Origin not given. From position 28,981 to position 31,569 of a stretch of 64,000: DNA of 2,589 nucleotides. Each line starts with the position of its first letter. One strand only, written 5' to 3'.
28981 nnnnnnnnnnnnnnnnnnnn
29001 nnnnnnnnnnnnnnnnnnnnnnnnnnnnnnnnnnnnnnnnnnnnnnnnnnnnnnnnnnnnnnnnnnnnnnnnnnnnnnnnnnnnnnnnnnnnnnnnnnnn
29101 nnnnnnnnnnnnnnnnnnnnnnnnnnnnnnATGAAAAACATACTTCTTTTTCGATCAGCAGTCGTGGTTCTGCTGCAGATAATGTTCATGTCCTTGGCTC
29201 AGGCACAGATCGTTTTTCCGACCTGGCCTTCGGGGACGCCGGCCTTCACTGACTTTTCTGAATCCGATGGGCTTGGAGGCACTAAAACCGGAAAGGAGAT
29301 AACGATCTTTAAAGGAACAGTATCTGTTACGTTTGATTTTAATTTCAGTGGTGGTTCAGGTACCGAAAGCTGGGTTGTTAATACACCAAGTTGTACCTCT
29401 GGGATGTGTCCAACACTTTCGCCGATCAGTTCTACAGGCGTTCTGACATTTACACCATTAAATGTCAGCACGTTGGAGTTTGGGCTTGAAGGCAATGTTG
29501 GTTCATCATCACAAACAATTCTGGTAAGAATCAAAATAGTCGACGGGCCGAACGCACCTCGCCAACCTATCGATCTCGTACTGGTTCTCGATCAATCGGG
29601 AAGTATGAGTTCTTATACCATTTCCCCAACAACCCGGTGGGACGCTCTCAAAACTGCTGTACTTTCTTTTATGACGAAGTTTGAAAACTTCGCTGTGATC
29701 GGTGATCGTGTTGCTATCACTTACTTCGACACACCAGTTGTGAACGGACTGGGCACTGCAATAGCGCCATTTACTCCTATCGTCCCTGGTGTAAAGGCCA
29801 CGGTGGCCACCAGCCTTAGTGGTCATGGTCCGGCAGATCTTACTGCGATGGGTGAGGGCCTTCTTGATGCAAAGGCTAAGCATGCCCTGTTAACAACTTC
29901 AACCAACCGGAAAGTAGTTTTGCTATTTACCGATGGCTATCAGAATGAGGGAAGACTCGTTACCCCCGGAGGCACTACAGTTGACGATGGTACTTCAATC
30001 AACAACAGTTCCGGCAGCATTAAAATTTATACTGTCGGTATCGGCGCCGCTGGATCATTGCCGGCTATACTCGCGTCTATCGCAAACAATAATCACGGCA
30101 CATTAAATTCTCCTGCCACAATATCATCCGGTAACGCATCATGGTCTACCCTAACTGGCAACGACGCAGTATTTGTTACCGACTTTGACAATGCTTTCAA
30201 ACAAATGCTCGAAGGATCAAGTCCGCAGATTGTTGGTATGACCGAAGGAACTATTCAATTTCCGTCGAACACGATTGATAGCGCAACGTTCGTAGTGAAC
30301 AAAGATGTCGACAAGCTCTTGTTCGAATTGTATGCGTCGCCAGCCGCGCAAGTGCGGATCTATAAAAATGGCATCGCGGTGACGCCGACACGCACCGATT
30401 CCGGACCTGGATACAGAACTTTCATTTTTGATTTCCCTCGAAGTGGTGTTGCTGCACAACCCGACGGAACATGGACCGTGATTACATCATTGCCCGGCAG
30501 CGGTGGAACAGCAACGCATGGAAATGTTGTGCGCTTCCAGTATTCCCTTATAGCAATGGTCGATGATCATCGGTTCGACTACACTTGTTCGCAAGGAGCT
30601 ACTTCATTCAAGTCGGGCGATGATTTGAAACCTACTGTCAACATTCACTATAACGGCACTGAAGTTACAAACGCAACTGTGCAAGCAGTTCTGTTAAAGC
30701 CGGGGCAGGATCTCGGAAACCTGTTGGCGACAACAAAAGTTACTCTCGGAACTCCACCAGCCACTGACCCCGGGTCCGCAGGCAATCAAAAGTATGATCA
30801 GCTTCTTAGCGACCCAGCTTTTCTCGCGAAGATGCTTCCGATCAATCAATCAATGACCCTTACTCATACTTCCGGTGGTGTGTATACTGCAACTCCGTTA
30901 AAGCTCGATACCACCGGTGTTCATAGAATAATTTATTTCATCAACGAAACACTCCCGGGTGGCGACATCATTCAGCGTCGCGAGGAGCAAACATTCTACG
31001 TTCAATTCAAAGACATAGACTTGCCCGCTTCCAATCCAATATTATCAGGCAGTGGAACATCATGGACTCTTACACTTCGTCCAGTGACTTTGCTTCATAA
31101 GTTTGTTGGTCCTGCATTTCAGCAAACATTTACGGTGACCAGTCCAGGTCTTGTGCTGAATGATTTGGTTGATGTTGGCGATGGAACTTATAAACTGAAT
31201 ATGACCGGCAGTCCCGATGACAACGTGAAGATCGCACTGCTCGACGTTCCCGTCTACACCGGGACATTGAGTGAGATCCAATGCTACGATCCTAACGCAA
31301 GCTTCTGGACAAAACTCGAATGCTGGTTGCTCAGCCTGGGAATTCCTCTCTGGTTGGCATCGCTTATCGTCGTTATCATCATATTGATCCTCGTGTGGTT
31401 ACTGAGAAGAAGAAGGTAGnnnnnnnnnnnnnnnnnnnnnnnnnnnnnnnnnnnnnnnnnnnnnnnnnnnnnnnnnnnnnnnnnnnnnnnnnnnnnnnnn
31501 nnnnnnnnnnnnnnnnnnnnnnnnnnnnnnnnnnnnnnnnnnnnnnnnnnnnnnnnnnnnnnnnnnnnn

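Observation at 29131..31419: Exported, membrane-anchored vWA/MIDAS protein embedded in the injection-system operon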

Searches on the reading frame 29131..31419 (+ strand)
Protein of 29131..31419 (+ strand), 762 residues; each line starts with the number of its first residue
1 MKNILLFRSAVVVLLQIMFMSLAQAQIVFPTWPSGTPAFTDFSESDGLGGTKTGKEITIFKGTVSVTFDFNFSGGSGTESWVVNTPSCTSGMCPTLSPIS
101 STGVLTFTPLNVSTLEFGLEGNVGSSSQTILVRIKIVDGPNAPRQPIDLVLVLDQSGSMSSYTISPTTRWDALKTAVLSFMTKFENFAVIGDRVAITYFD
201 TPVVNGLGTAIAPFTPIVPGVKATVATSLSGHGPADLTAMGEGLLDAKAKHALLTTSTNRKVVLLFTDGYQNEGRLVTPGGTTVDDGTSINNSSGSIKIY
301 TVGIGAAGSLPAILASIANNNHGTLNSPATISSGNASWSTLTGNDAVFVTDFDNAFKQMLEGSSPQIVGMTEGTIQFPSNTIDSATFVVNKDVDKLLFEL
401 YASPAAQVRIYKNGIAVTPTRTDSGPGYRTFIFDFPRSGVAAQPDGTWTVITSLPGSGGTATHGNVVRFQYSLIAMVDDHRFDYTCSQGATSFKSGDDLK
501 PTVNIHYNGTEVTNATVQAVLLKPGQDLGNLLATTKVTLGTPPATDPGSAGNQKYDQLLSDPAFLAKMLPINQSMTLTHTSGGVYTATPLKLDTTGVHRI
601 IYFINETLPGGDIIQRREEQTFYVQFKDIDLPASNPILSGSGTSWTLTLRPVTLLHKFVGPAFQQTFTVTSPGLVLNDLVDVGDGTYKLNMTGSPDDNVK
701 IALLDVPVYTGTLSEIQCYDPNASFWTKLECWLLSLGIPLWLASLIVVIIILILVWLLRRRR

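Call 4: search_protein_families(library=pfam, proteins=[window:29131-31419:+], max_evalue=0.01)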
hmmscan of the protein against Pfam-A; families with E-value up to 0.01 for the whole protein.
window:29131-31419:+ (762 aa): 3 families
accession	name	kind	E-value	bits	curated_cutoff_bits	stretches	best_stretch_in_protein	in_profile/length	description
PF13519.12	VWA_2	-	7.5e-09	36.6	27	1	149-269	1-106/107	von Willebrand factor type A domain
PF00092.34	VWA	-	2.2e-07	31.7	23.8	1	148-322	1-155/174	von Willebrand factor type A domain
PF05762.20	VWA_CoxE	-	0.00047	20.1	26.4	1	142-179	52-85/222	VWA domain containing CoxE-like protein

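Call 8: search_protein_families(library=ncbifam, proteins=[window:29131-31419:+], max_evalue=1)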
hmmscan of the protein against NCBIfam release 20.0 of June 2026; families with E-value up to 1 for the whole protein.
window:29131-31419:+ (762 aa): 2 families
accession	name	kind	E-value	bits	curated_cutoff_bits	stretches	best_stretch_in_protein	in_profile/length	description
NF047508.1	VWA_BatA_Lepto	exception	5.5e-07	28.9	380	1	144-306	86-230/315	VWA domain-containing protein BatA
TIGR03788.1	marine_srt_targ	equivalog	0.0013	17.3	551.65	1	145-307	270-408/629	marine proteobacterial sortase target protein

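Call 9: find_homologous_proteins(query=window:29131-31416:+, max_evalue=0.001)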
Query window:29131-31416:+ (762 aa): 7 proteins with E <= 0.001 among 8000 candidates.
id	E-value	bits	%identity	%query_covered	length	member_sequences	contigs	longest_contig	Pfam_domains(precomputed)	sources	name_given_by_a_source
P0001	0.0e+0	1659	100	97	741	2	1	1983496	PF00092.35,PF13519.13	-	-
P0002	1.2e-185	637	47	90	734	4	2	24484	PF00092.35,PF13519.13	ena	-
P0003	2.1e-57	213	33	75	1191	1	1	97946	PF00092.35,PF13519.13,PF00082.28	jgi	jgi:hypothetical protein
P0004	2.5e-45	173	28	99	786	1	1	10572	-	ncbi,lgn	-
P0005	2.0e-17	81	23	77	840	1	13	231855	PF13519.13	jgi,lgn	jgi:hypothetical protein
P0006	2.6e-10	57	25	73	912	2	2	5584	PF13365.13,PF00092.35,PF13519.13,PF00089.33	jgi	jgi:hypothetical protein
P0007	6.8e-6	43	24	54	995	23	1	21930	PF13365.13,PF00092.35,PF13519.13,PF00089.33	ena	-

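Call 11: find_encoding_contigs(protein=P0002, flank=10000, max_places=3)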
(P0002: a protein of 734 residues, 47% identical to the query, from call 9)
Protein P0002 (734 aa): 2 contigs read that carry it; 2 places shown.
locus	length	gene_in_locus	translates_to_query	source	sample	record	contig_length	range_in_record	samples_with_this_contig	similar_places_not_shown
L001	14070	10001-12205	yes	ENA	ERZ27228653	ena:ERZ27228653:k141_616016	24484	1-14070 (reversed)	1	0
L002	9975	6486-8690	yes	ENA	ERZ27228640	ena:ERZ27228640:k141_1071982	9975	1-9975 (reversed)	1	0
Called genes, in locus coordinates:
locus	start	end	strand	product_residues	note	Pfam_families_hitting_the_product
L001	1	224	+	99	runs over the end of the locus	PF05488:PAAR_motif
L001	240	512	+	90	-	-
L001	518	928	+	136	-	PF04965:GPW_gp25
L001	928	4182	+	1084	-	-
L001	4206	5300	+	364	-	PF13884:Peptidase_S74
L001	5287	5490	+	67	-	-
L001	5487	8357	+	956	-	-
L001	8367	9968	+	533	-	PF19268:CIS_TMP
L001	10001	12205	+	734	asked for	PF00092:VWA, PF13519:VWA_2 (weak)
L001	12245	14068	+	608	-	?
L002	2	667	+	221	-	?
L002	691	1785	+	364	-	PF13884:Peptidase_S74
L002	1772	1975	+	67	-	-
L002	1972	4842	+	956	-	-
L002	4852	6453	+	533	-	PF19268:CIS_TMP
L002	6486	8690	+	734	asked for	PF00092:VWA, PF13519:VWA_2 (weak)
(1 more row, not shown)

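Call 12: find_encoding_contigs(protein=P0003, flank=10000, max_places=2)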
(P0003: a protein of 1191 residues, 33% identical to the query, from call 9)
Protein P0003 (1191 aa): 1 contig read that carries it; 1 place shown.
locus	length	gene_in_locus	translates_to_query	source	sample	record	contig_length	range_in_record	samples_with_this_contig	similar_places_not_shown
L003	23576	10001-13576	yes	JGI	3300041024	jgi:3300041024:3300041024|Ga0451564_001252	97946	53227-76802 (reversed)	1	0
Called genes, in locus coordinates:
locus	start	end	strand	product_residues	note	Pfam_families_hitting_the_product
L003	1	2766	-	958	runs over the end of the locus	PF01804:Penicil_amidase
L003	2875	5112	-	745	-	PF12228:DUF3604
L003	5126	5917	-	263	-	PF00378:ECH_1, PF16113:ECH_2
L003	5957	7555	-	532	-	PF00501:AMP-binding, PF13193:AMP-binding_C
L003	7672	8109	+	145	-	PF11578:DUF3237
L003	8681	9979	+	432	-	PF03797:Autotransporter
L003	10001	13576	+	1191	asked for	PF00082:Peptidase_S8, PF00092:VWA (faint), PF13519:VWA_2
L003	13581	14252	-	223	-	-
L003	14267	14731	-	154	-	PF07027:DUF1318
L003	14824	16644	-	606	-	-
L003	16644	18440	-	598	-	-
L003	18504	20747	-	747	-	-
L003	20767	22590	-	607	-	-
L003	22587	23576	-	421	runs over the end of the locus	-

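Call 13: find_encoding_contigs(protein=P0004, flank=10000, max_places=2)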
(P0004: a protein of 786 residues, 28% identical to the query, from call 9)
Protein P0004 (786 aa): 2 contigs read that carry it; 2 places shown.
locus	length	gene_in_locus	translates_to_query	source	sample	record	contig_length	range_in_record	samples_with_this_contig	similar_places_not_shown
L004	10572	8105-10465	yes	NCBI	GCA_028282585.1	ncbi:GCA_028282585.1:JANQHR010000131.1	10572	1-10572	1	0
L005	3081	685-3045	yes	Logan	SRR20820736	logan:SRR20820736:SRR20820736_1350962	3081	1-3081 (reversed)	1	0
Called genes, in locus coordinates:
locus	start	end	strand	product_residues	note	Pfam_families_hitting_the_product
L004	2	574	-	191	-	?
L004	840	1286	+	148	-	PF00011:HSP20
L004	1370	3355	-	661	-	PF13884:Peptidase_S74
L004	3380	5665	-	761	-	PF13884:Peptidase_S74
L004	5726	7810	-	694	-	PF13884:Peptidase_S74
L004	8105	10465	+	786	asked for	-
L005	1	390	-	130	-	?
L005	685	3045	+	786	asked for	-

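Call 14: find_encoding_contigs(protein=P0005, flank=10000, max_places=3)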
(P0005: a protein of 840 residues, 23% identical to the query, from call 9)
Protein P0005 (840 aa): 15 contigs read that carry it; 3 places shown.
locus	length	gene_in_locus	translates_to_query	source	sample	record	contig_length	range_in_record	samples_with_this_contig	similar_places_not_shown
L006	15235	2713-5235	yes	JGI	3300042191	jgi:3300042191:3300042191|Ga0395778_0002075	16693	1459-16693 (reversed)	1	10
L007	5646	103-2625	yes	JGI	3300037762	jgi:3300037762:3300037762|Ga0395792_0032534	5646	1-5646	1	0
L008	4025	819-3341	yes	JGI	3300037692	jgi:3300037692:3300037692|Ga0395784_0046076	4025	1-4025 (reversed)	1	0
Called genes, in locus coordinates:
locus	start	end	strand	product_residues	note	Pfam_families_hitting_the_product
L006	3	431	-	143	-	?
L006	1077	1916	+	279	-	PF02073:Peptidase_M29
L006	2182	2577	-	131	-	-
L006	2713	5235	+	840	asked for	PF13519:VWA_2 (weak)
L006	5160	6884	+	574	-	PF01839:FG-GAP (faint), PF13517:FG-GAP_3, PF07593:UnbV_ASPIC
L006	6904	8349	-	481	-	PF00282:Pyridoxal_deC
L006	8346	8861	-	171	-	PF13527:Acetyltransf_9, PF00583:Acetyltransf_1, PF13673:Acetyltransf_10, PF13508:Acetyltransf_7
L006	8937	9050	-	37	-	-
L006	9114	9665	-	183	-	PF04307:YdjM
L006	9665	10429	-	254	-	PF03740:PdxJ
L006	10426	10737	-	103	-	PF05685:Uma2 (weak)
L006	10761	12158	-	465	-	PF02878:PGM_PMM_I, PF02879:PGM_PMM_II, PF02880:PGM_PMM_III, PF00408:PGM_PMM_IV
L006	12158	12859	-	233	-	PF07949:YbbR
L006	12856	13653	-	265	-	PF19293:CdaA_N, PF02457:DAC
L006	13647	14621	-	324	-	PF00809:Pterin_bind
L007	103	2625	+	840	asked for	PF13519:VWA_2 (weak)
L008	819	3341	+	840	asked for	PF13519:VWA_2 (weak)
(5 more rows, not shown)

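Call 18: find_related_loci(query=A2, collection=genome_contigs, flank=10000)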
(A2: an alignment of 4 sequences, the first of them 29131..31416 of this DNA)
Query A2 (762 aa) in genome_contigs; peptide patterns used: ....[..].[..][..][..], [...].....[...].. (x = any residue, [..] = any of these).
157 stretches matched a pattern; 86 encode a relative of the query (tblastn E <= 1e-3); the best 80 are kept; 78 distinct loci.
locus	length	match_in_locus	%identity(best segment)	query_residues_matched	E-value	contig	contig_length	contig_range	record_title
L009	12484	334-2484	48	10-741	0e+0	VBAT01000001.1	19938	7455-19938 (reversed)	MAG: Bacteroidetes bacterium isolate BD_4 14_0903_02_30cm_scaffold_4046, whole genome shotgun sequence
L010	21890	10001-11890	35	132-741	3e-89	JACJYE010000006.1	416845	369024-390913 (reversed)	MAG: Lewinellaceae bacterium isolate HK-STAS-BACT-30 HK-STAS-BACT-30_6, whole genome shotgun sequence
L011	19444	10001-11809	34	145-741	7e-82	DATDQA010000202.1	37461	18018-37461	MAG TPA_asm: Saprospiraceae bacterium isolate SMAG_U7935 k141_2991513, whole genome shotgun sequence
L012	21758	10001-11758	34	144-717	2e-78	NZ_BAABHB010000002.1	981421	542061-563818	Nibrella viscosa strain JCM 17925 sequence02, whole genome shotgun sequence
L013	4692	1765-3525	34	144-720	3e-77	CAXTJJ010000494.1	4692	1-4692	MAG TPA_asm: uncultured Spirosoma sp. isolate public_SRR11456918_metawrap_bin.1 genome assembly, contig: public_SRR11456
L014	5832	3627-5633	34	56-716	7e-76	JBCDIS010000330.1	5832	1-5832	MAG: Acidobacteriota bacterium isolate P01_H01_bin.185 k141_1045268_length_5832_cov_13.0000, whole genome shotgun sequen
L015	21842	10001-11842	32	130-714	7e-74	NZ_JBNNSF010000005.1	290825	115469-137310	Chitinophaga sp. NPDC101104 NPDC101104_354_E10.ctg-0005, whole genome shotgun sequence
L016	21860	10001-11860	32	146-762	4e-72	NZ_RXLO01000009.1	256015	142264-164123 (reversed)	Chitinophaga rhizosphaerae strain T16R-86 Scaffold9, whole genome shotgun sequence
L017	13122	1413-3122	34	143-711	1e-70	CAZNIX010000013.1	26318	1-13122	MAG TPA_asm: uncultured Thermoanaerobaculia bacterium isolate binchicken_co395_33 genome assembly, contig: NODE_284_leng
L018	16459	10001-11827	35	144-739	3e-70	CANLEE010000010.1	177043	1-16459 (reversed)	uncultured Psychroserpens sp. isolate 2-553-3Z.fasta genome assembly, contig: NODE_10, whole genome shotgun sequence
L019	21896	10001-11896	32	144-762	8e-69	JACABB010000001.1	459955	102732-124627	MAG: Bacteroidales bacterium isolate Cfx3-06 MAG06_1, whole genome shotgun sequence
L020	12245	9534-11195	32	103-663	4e-66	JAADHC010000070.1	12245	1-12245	MAG: Chlorobiota bacterium isolate M_MetaBat.158 contig-127_9861, whole genome shotgun sequence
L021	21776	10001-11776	31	144-733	4e-65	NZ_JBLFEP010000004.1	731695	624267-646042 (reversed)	Maribacter sp. 2307UL18-2 2307UL18-2_4, whole genome shotgun sequence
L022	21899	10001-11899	32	144-743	4e-64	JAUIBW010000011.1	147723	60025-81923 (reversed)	MAG: Bacteroidia bacterium isolate 6_bin.65 NODE_208_length_147723_cov_1.971483, whole genome shotgun sequence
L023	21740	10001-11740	31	144-719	4e-63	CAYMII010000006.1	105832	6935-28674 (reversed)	MAG TPA_asm: uncultured Rikenellaceae bacterium isolate SRP220891_co4_292 genome assembly, contig: NODE_207_length_10583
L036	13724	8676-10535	29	144-716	1e-55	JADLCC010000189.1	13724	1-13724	MAG: Saprospiraceae bacterium isolate SJ208 c_000000377748, whole genome shotgun sequence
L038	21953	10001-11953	29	99-730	2e-54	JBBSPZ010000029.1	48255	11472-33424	MAG: Chitinophagales bacterium isolate LS6_sbin.70 LS6_sbin.70_K_1463870_L_48255_cov_12.2843, whole genome shotgun seque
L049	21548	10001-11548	30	144-664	2e-46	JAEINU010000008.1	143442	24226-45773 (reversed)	MAG: Bacteroidales bacterium isolate MAG12 NODE_129_length_143442_cov_64.424567, whole genome shotgun sequence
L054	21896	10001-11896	25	144-711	8e-40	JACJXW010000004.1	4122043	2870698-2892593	MAG: Lewinellaceae bacterium isolate HK-STAS-BACT-22 HK-STAS-BACT-22_4, whole genome shotgun sequence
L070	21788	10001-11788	25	144-716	3e-21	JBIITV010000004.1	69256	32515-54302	MAG: Lysobacteraceae bacterium isolate ME2004-08-06_3300043437_group2_bin106 Rohwer_bin2503_scaffold_182_c1, whole genom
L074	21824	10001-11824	24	144-708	2e-17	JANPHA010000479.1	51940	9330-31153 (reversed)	MAG: Burkholderiales bacterium isolate VAR_69_metabat_251 VAR_69_k141_1814552, whole genome shotgun sequence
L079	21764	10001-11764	31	142-711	4e-45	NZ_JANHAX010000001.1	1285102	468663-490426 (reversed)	Marimonas arenosa strain KCTC 52189 NODE_1_length_1285102_cov_90.139698, whole genome shotgun sequence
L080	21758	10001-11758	23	140-692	3e-13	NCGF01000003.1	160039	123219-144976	MAG: Sphingomonas sp. 28-66-16 04302015_28_scaffold_32, whole genome shotgun sequence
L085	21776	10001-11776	24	140-691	5e-15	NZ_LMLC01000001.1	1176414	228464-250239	Sphingomonas sp. Leaf34 contig_1, whole genome shotgun sequence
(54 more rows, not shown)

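Call 26: find_homologous_proteins(query=A1, max_evalue=1e-10)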
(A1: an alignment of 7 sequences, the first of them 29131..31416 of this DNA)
Query A1 (7 sequences) (762 aa, profile of the alignment): 45 proteins with E <= 1e-10 among 8000 candidates.
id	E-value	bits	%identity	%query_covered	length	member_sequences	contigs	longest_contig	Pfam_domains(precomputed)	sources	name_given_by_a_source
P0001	8.7e-276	935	100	97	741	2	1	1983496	PF00092.35,PF13519.13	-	-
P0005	1.4e-273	928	23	77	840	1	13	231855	PF13519.13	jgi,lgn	jgi:hypothetical protein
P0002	5.5e-269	913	47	90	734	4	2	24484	PF00092.35,PF13519.13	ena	-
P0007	3.5e-265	900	24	54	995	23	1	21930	PF13365.13,PF00092.35,PF13519.13,PF00089.33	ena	-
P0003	4.4e-262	890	33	75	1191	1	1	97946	PF00092.35,PF13519.13,PF00082.28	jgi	jgi:hypothetical protein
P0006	9.8e-262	889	25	73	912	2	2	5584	PF13365.13,PF00092.35,PF13519.13,PF00089.33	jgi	jgi:hypothetical protein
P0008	1.2e-114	403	23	51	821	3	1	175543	PF13365.13,PF00092.35,PF13519.13,PF00089.33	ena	-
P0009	5.1e-103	364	23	72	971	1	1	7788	PF13768.13,PF13365.13,PF00092.35,PF13519.13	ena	-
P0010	8.0e-76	274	23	89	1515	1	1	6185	PF00092.35,PF13519.13,PF00082.28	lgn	-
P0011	6.4e-43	165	27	23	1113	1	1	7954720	PF00264.26,PF00092.35,PF13519.13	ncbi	ncbi:VWA domain-containing protein [Bradyrhizobium sp. TZ2]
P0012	2.7e-41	160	27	17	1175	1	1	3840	PF00092.35,PF13519.13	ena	-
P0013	8.7e-32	129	29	29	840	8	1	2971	PF01186.23,PF00092.35,PF13519.13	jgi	jgi:hypothetical protein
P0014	3.5e-28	117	24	44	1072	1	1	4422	PF22073.3,PF15780.12,PF07610.18,PF00092.35,PF22067.3,PF24507.2,PF12371.15,PF22544.3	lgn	-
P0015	1.4e-27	115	27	24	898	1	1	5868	PF00264.26,PF00092.35,PF13519.13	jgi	jgi:hypothetical protein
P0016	6.6e-26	109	26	49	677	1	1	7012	PF00092.35,PF13519.13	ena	-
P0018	1.2e-24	105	25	41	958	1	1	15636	PF00246.30,PF00092.35,PF13519.13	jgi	jgi:murein tripeptide amidase MpaA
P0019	4.0e-23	100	23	23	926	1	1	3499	PF00264.26,PF00092.35,PF13519.13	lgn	-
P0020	1.2e-22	98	39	7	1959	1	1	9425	PF23560.2,PF04151.22,PF20773.6,PF00092.35,PF13519.13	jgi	-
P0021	1.4e-18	85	31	24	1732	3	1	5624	PF04151.22,PF13519.13,PF00082.28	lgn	-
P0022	5.6e-18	83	32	16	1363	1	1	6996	PF00092.35,PF13519.13,PF00395.26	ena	-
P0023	6.0e-18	83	25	25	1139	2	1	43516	PF00092.35,PF17990.8,PF13519.13,PF18417.7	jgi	jgi:hypothetical protein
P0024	1.7e-17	81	31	21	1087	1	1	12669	PF13768.13,PF00092.35,PF13519.13,PF10138.16,PF05762.21,PF07002.23,PF01436.28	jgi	jgi:Ca-activated chloride channel homolog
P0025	8.1e-17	79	24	50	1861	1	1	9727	PF13768.13,PF04151.22,PF00092.35,PF13519.13,PF00082.28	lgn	-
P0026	2.3e-16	78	27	24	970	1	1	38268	PF00246.30,PF13519.13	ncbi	ncbi:MAG: M14 family zinc carboxypeptidase [Halopseudomonas sp.]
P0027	4.1e-15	73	28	28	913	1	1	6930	PF00264.26,PF00092.35,PF13519.13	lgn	-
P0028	1.0e-14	72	32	21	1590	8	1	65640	PF09479.17,PF00092.35,PF13519.13,PF00395.26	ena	-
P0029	1.3e-14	72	27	27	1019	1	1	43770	PF00092.35,PF13519.13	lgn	-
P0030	3.9e-14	70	24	23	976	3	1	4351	PF09471.16,PF13519.13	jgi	jgi:hypothetical protein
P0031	5.2e-14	70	28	25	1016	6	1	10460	PF00092.35,PF13519.13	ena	-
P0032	1.6e-13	68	29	16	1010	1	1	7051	PF00092.35,PF13519.13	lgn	-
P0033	2.3e-13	68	27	25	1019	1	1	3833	PF00092.35,PF13519.13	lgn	-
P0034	1.1e-12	65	27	17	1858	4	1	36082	PF04151.22,PF00092.35,PF13519.13,PF00082.28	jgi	jgi:hypothetical protein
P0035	1.3e-12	65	30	24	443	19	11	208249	PF13768.13,PF00092.35,PF13519.13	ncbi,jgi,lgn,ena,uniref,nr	ncbi:MAG: vWA domain-containing protein [Gemmatimonas sp.]|jgi:Ca-activated chloride channel family 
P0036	1.4e-12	65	28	27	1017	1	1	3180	PF13768.13,PF00092.35,PF13519.13,PF00353.26,PF18884.6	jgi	jgi:hypothetical protein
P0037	5.6e-12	63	48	7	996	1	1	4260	PF00092.35,PF13519.13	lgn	-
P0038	1.2e-11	62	-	-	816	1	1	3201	PF13768.13,PF00092.35,PF14623.12,PF13519.13,PF14624.12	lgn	-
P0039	2.7e-11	61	28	17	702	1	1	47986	PF13768.13,PF00092.35,PF13519.13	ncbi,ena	-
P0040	4.6e-11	60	48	7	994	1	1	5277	PF00092.35,PF13519.13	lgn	-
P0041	5.7e-11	60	27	23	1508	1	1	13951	PF13768.13,PF00092.35,PF07090.18,PF13519.13,PF07584.17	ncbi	-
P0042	6.8e-11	59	48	7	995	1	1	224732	PF00092.35,PF13519.13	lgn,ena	-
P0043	7.5e-11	59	27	17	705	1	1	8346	PF13768.13,PF00092.35,PF13519.13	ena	-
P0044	8.3e-11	59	48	7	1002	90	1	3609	PF00092.35,PF13519.13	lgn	-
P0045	9.1e-11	59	35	9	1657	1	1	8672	PF12892.14,PF19407.6,PF24547.2,PF00092.35,PF13519.13,PF22091.3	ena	-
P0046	9.1e-11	59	44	7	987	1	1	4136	PF00092.35,PF13519.13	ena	-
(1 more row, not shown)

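Call 33: find_homologous_proteins(query=A3, max_evalue=1e-20)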
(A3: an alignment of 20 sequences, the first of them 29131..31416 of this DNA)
Query A3 (20 sequences) (762 aa, profile of the alignment): 8 proteins with E <= 1e-20 among 8000 candidates.
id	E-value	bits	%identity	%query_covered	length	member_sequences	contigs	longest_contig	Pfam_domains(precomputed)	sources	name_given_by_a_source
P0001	5.9e-227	774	100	97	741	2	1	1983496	PF00092.35,PF13519.13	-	-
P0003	1.0e-199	683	33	75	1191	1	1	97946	PF00092.35,PF13519.13,PF00082.28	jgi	jgi:hypothetical protein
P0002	2.8e-188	646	47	90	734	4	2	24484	PF00092.35,PF13519.13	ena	-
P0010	4.3e-59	218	23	89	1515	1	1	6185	PF00092.35,PF13519.13,PF00082.28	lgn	-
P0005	1.1e-52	197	23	77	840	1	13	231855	PF13519.13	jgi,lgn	jgi:hypothetical protein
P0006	1.9e-26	111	25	73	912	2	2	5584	PF13365.13,PF00092.35,PF13519.13,PF00089.33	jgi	jgi:hypothetical protein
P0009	2.1e-22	97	23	72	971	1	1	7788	PF13768.13,PF13365.13,PF00092.35,PF13519.13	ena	-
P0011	1.8e-21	94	27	23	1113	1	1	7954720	PF00264.26,PF00092.35,PF13519.13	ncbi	ncbi:VWA domain-containing protein [Bradyrhizobium sp. TZ2]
